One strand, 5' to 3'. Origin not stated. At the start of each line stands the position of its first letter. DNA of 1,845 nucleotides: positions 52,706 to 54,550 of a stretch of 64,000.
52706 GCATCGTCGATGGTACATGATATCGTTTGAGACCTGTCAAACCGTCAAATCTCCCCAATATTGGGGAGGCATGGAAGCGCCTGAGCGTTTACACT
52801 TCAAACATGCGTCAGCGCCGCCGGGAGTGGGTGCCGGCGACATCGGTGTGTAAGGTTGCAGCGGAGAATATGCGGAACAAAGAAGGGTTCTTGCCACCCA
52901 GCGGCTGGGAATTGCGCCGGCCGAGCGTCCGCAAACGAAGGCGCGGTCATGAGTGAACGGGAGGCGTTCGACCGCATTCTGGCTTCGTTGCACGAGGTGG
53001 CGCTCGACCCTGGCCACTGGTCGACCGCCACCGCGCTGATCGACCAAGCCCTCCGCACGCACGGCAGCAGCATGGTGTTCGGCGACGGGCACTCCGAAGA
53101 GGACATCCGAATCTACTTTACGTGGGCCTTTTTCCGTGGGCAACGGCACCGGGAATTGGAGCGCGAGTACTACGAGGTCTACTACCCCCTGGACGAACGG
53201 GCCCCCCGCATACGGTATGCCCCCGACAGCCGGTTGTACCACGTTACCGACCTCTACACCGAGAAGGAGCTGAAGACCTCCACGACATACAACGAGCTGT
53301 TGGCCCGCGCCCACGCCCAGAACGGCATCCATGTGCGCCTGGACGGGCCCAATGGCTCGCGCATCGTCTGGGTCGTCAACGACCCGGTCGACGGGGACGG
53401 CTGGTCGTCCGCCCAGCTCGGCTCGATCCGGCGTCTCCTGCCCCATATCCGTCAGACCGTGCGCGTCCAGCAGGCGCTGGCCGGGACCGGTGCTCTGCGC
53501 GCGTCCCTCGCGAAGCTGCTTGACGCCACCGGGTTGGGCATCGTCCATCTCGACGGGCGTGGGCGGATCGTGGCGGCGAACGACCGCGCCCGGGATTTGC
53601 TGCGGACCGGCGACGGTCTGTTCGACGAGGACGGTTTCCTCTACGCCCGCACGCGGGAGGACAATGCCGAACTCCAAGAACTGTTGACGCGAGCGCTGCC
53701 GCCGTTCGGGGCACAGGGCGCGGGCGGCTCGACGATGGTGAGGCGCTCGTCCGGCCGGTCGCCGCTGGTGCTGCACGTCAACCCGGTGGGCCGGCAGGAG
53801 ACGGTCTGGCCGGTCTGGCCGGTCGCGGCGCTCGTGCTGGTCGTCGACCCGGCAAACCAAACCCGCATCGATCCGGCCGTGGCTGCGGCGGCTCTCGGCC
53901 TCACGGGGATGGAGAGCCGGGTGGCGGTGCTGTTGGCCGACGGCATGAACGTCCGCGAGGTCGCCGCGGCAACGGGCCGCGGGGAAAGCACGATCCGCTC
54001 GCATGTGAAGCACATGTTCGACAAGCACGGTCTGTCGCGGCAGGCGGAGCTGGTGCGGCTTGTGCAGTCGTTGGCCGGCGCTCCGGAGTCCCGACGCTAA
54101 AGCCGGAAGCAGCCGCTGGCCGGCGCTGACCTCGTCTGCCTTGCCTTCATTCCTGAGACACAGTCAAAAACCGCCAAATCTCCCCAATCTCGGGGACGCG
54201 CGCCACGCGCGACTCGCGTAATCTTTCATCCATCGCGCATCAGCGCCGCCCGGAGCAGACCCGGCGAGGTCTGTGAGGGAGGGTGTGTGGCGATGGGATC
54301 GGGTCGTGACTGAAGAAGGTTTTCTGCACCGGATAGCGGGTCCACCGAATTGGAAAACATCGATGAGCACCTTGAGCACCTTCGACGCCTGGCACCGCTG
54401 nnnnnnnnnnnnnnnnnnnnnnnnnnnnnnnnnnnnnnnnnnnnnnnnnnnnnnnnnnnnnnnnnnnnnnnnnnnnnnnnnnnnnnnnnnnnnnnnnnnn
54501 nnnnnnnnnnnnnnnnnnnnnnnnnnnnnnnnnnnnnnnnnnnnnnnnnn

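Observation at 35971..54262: Five copies of a ~100-bp promoter element with a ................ palindrome define a probable regulon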

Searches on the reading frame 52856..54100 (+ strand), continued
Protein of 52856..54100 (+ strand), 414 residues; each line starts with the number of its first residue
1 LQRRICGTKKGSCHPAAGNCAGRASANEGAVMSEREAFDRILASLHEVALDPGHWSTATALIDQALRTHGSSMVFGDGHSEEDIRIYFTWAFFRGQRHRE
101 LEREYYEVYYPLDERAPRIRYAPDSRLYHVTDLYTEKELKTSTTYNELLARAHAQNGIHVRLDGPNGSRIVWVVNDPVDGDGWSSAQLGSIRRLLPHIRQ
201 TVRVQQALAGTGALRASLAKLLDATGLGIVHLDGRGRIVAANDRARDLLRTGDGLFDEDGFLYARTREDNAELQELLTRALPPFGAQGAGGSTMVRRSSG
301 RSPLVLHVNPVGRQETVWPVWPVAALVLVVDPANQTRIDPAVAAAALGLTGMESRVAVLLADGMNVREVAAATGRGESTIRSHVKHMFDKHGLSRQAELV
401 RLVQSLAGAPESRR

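Call 38: find_encoding_contigs(protein=P0116, flank=10000, max_places=2)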
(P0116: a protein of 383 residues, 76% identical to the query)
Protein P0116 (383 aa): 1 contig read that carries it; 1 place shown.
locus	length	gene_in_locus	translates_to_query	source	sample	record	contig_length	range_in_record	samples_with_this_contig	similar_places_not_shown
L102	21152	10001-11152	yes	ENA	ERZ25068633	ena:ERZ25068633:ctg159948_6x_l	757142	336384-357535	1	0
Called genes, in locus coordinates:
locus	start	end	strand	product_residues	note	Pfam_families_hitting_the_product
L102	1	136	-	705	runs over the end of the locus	PF00005:ABC_tran, PF00006:ATP-synt_ab (faint), PF00158:Sigma54_activat (faint), PF00910:RNA_helicase (faint), PF08352:oligo_HPY, PF00005:ABC_tran, PF02463:SMC_N, PF08352:oligo_HPY, +6 more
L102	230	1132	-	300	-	PF00528:BPD_transp_1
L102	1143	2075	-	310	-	PF19300:BPD_transp_1_N (weak), PF00528:BPD_transp_1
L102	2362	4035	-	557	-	PF00496:SBP_bac_5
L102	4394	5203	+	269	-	PF12974:Phosphonate-bd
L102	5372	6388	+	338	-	PF02423:OCD_Mu_crystall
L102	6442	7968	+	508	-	PF00221:Lyase_aromatic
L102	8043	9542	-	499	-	-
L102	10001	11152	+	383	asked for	PF00196:GerE (weak)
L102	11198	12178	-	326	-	PF08240:ADH_N, PF00107:ADH_zinc_N, PF13602:ADH_zinc_N_2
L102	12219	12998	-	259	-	PF00459:Inositol_P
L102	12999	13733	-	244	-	PF00106:adh_short, PF08659:KR, PF13561:adh_short_C2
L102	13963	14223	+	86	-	PF07798:CCDC90-like (faint)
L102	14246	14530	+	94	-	PF07798:CCDC90-like (faint)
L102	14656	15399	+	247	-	PF06764:DUF1223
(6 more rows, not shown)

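Call 39: find_encoding_contigs(protein=P0020, flank=10000, max_places=2)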
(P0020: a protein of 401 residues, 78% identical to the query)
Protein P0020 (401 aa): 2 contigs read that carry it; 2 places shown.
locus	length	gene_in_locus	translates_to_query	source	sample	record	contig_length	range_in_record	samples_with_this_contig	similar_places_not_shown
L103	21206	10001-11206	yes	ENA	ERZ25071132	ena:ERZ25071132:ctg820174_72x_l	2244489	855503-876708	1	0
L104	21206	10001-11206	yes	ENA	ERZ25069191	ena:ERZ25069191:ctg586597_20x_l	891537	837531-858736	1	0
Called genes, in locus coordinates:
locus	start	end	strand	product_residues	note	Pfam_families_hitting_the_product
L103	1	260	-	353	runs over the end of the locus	PF00962:A_deaminase, PF19326:AMP_deaminase (weak)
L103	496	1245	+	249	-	-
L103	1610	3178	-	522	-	PF07364:DUF1485, PF07171:MlrC_C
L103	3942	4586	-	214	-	PF13175:AAA_15 (weak), PF13304:AAA_21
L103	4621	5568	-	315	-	PF12760:Zn_ribbon_IS1595, PF12762:DDE_Tnp_IS1595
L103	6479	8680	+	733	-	PF00916:Sulfate_transp, PF01740:STAS, PF13466:STAS_2 (weak)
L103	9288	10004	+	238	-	-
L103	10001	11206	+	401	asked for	PF00196:GerE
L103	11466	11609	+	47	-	-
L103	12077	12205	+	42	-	-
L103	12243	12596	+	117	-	-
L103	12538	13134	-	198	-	-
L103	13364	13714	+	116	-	-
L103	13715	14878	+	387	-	PF01610:DDE_Tnp_ISL3 (weak)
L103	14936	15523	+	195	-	-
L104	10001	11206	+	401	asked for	PF00196:GerE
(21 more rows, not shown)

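Call 40: find_encoding_contigs(protein=P0096, flank=10000, max_places=2)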
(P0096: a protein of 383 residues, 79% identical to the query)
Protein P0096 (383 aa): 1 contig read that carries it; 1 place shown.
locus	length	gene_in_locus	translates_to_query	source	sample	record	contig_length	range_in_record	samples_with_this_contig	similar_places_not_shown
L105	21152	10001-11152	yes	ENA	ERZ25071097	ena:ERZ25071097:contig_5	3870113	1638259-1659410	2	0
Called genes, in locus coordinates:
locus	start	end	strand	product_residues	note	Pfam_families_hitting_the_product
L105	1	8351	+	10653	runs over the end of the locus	-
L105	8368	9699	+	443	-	PF00067:p450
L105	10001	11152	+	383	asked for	PF00196:GerE (weak)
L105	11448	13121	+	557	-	PF00028:Cadherin (weak), PF00041:fn3 (weak), PF25059:FN3_DSCAM-DSCAML_C (weak)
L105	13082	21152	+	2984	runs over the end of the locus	PF00041:fn3 (weak), PF12733:Cadherin-like, PF05345:He_PIG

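Call 43: search_dna_similar(query=window:52949-54100:+, collection=plasmids, mode=protein, max_rows=15)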
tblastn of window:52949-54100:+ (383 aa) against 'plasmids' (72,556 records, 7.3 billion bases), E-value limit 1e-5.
Records with a match: 251; places in all: 269; records where one place covers at least 80% of the query: 9.
Best place of each record, by identity: <60% 251.
By first word of the organism name: Ralstonia 136; Rhizobium 67; Cupriavidus 7; Roseibium 6; Labrenzia 4; Azospirillum 3; Novosphingobium 3; Mesorhizobium 3; Vibrio 3; Neorhizobium 3; and 13 more.
By predicted mobility (MOB-suite, as given by PLSDB): mobilizable 122; non-mobilizable 100; conjugative 29.
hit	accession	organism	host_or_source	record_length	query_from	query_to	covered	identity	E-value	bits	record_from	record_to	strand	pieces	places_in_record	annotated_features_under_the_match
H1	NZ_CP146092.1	Ralstonia sp. RRA.1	-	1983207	1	383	100%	25.8%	3e-14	82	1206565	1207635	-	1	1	none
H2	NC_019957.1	Mycobacterium sp. JS623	-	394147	7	382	98%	25.5%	5e-15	84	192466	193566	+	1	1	helix-turn-helix transcriptional regulator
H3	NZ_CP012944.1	Ralstonia solanacearum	Cucumis sativus,cell culture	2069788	1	378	99%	24.8%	1e-6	58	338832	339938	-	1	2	none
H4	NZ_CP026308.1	Ralstonia solanacearum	Musa sp.,pure culture,plants with Moko ...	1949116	1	378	99%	24.8%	1e-6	58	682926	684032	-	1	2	none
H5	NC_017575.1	Ralstonia solanacearum Po82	-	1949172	1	378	99%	24.8%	1e-6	58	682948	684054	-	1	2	none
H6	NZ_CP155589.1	Ralstonia solanacearum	Musa sp.,cell culture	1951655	1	378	99%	24.8%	1e-6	58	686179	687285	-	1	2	none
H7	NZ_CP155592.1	Ralstonia solanacearum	Musa sp.,cell culture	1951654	1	378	99%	24.8%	1e-6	58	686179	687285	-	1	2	none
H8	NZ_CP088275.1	Phyllobacterium sp. T1293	Melilotus albus,Cell culture,root nodule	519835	10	376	96%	25.0%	8e-12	74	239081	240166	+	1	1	helix-turn-helix transcriptional regulator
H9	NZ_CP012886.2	Mycobacterium intracellulare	sputum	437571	7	381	98%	22.8%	1e-17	92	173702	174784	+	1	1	helix-turn-helix transcriptional regulator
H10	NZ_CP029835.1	Azospirillum ramasamyi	single cell,Cow dung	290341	101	381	73%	29.5%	1e-10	71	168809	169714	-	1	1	helix-turn-helix transcriptional regulator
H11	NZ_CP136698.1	Sulfitobacter dubius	Macrocystis pyrifera gametophyte,Whole ...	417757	111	377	70%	29.5%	1e-8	64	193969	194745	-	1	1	response regulator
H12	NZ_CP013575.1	Rhizobium phaseoli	Phaseolus vulgaris,Whole ...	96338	101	375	72%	28.6%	9e-7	59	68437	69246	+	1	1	LuxR C-terminal-related transcriptional regulator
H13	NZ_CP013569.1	Rhizobium phaseoli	Phaseolus vulgaris,Whole ...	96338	101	375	72%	28.6%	9e-7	59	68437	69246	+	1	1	LuxR C-terminal-related transcriptional regulator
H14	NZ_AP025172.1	Cupriavidus sp. P-10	-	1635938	88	379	76%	26.8%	1e-10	71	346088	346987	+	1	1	none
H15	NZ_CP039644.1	Azospirillum sp. TSA2s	Soil,rice paddy soil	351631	101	380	73%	27.7%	4e-8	63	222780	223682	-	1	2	helix-turn-helix transcriptional regulator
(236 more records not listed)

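Call 63: predict_structure(alignment_id=A2)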
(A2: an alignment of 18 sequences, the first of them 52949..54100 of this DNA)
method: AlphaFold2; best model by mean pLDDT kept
length: 383 residues; sequences in the alignment: 18
mean_pLDDT: 49.2   pTM: 0.40
mean pLDDT of the five models: 49.2, 47.9, 43.8, 43.4, 43.2
residues with pLDDT >= 90: 5; 70-90: 78; 50-70: 71; < 50: 229
segments of 3 or more residues with pLDDT < 50: 1-194, 253-255, 281-290, 304-317, 377-383
pLDDT, mean of each block of 10 residues (from residue 1): 40 37 42 35 30 25 29 37 26 24 34 35 32 30 32 35 32 31 35 54 72 68 68 81 77 54 68 65 39 62 51 50 71 86 85 79 76 52 31
secondary structure, 60 per line:
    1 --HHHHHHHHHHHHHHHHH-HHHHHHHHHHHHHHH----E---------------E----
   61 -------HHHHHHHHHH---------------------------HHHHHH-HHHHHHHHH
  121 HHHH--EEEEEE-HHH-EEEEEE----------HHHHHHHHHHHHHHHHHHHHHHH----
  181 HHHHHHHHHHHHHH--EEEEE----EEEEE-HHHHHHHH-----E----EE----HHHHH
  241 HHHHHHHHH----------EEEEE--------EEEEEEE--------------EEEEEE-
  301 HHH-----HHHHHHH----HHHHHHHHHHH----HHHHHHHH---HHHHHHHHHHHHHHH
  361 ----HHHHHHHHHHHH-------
elements in order: H3-19 H21-35 H68-77 H105-110 H112-124 E127-132 E138-143 H154-176 H181-194 E197-201 E206-210 H212-219 H236-249 E260-264 E273-279 E294-299 H309-315 H320-330 H335-342 H346-360 H365-376
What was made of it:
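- On LuxR/FixJ/GerE-type HTH transcription factors (PF00196): The model shows helices at residues 320-376 with pLDDT 71-86 (call 63).
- On PAS-LuxR / VqmA-like one-component regulators: The model has a beta-strand/helix pattern at residues 195-300 with pLDDT 54-81 (call 63).
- Tried and rejected: The model was poor (pLDDT 49), so the N-terminal 194 residues stay uncharacterised (call 63).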

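Call 71: fold_search(model_id=the predicted structure, library=pdb)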
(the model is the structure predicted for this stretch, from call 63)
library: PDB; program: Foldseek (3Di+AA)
matches with E <= 10: 674; with E <= 0.001: 16
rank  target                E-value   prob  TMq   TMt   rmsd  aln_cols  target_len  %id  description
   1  7dwm_A                6.4e-06  1.00  0.21  0.33  13.1       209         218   19  Crystal structure of the phage VqmA-DPO complex (released 2021-05-05)
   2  7dwm_B                1.3e-05  1.00  0.20  0.32  15.5       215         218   18  Crystal structure of the phage VqmA-DPO complex (released 2021-05-05)
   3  6ugl_B                4.6e-05  1.00  0.21  0.34  12.9       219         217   16  Vibrio cholerae quorum-sensing receptor VqmA bound to its autoinducer ligand DPO (released 2020-01-29)
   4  2jhe_A                1.0e-04  1.00  0.20  0.37  17.0       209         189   14  N-terminal domain of TyrR transcription factor (residues 1 - 190) (released 2008-06-24)
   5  8a5r                  1.1e-04  1.00  0.19  0.31  13.5       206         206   18  Crystal structure of light-activated DNA-binding protein EL222 from Erythrobacter litoralis crystallized and measured in (released 2023-07-05)
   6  6kju_A                1.1e-04  1.00  0.18  0.28  13.1       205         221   17  Huge conformation shift of Vibrio cholerae VqmA dimer in the absence of target DNA provides insight into DNA-binding m (released 2019-11-13)
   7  6ide_B                1.8e-04  1.00  0.21  0.32  12.4       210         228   15  Crystal structure of the Vibrio cholera VqmA-Ligand-DNA complex provides molecular mechanisms for drug design (released 2019-01-16)
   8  3p7n_A                2.1e-04  1.00  0.19  0.33  13.5       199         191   20  Crystal structure of light activated transcription factor El222 from Erythrobacter litoralis (released 2011-05-25)
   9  6kju_B                2.3e-04  1.00  0.21  0.31  11.7       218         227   14  Huge conformation shift of Vibrio cholerae VqmA dimer in the absence of target DNA provides insight into DNA-binding m (released 2019-11-13)
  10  6ide_A                2.7e-04  1.00  0.19  0.29  13.9       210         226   16  Crystal structure of the Vibrio cholera VqmA-Ligand-DNA complex provides molecular mechanisms for drug design (released 2019-01-16)
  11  6ugl_A                2.9e-04  1.00  0.19  0.30  13.1       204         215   16  Vibrio cholerae quorum-sensing receptor VqmA bound to its autoinducer ligand DPO (released 2020-01-29)
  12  4i5s_A                4.3e-04  0.98  0.20  0.20  29.2       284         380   13  Structure and function of sensor histidine kinase (released 2013-03-27)
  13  3qp6                  6.7e-04  0.96  0.16  0.22  21.4       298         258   14  Crystal structure of CviR (Chromobacterium violaceum 12472) bound to C6-HSL (released 2011-03-30)
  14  4hh2_A                7.0e-04  0.99  0.19  0.20  19.4       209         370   15  Structure of PpsR without the HTH motif from Rb. sphaeroides (released 2013-06-05)
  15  9qq6_A                7.9e-04  0.90  0.20  0.16  35.9       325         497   17  Structure of the Azotobacter vinelandii NifL-NifA complex (released 2025-06-18)
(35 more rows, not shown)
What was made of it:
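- Closest known: VqmA. Same: It gave the best fold-search matches to the model (call 71).
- The fold search is topped by VqmA and EL222, which are PAS plus LuxR-type HTH proteins (call 71). The AlphaFold model is poor overall (mean pLDDT 49; residues 1-194 below 50), so the fold matches rest on the C-terminal half (calls 63, 71).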

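Call 78: search_protein_representatives(protein=window:52949-54100:+)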
Query: 383 residues. Proteins with E-value up to 0.001 (for the whole library): 21561; up to 1e-10: 8627; up to 1e-30: 413. The best 150 are listed.
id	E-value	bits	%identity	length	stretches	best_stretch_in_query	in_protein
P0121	2.1e-165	566.6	68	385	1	1-383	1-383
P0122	4.9e-141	486.4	60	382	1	1-381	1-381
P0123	1.3e-118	412.6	54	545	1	4-383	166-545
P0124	2.3e-118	411.8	55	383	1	1-382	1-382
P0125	7.6e-118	410.1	52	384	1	1-379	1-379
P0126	3.1e-117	408.1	53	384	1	5-383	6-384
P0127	4.6e-114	397.6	70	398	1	1-261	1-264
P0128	1.2e-113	396.3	65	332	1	1-284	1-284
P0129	5.0e-113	394.2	52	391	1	1-381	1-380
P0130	5.5e-113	394.1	53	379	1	1-376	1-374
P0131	6.1e-110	384.1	50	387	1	1-382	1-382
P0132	3.6e-107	375.0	47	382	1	2-381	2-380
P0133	8.1e-107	373.8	50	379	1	4-378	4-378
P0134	2.3e-106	372.3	50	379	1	1-377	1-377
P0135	1.8e-104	366.1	77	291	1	1-219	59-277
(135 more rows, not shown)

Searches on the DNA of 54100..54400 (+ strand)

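Call 45: search_rna_families(source=window, start=54100, end=54400, threshold=evalue, max_evalue=10)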
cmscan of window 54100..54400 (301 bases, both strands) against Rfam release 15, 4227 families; matches with E-value up to 10: 1.
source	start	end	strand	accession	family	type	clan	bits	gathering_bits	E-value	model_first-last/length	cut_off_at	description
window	54185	54259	-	RF03170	c-di-GMP-II-GCG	Cis-reg; riboswitch;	CL00127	15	47.9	6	1-85/85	no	c-di-GMP-II-GCG riboswitch aptamer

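Call 66: search_dna_similar(query=window:54120-54310:+, collection=plasmids, mode=distant, max_evalue=0.01, max_rows=10)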
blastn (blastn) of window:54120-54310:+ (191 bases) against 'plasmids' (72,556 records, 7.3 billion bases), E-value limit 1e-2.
No match.
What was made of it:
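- Tried and rejected: No match (call 66). tblastn of the regulator against plasmids found only about 25%-identical relatives (call 43).
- No match in plasmid records (call 66).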
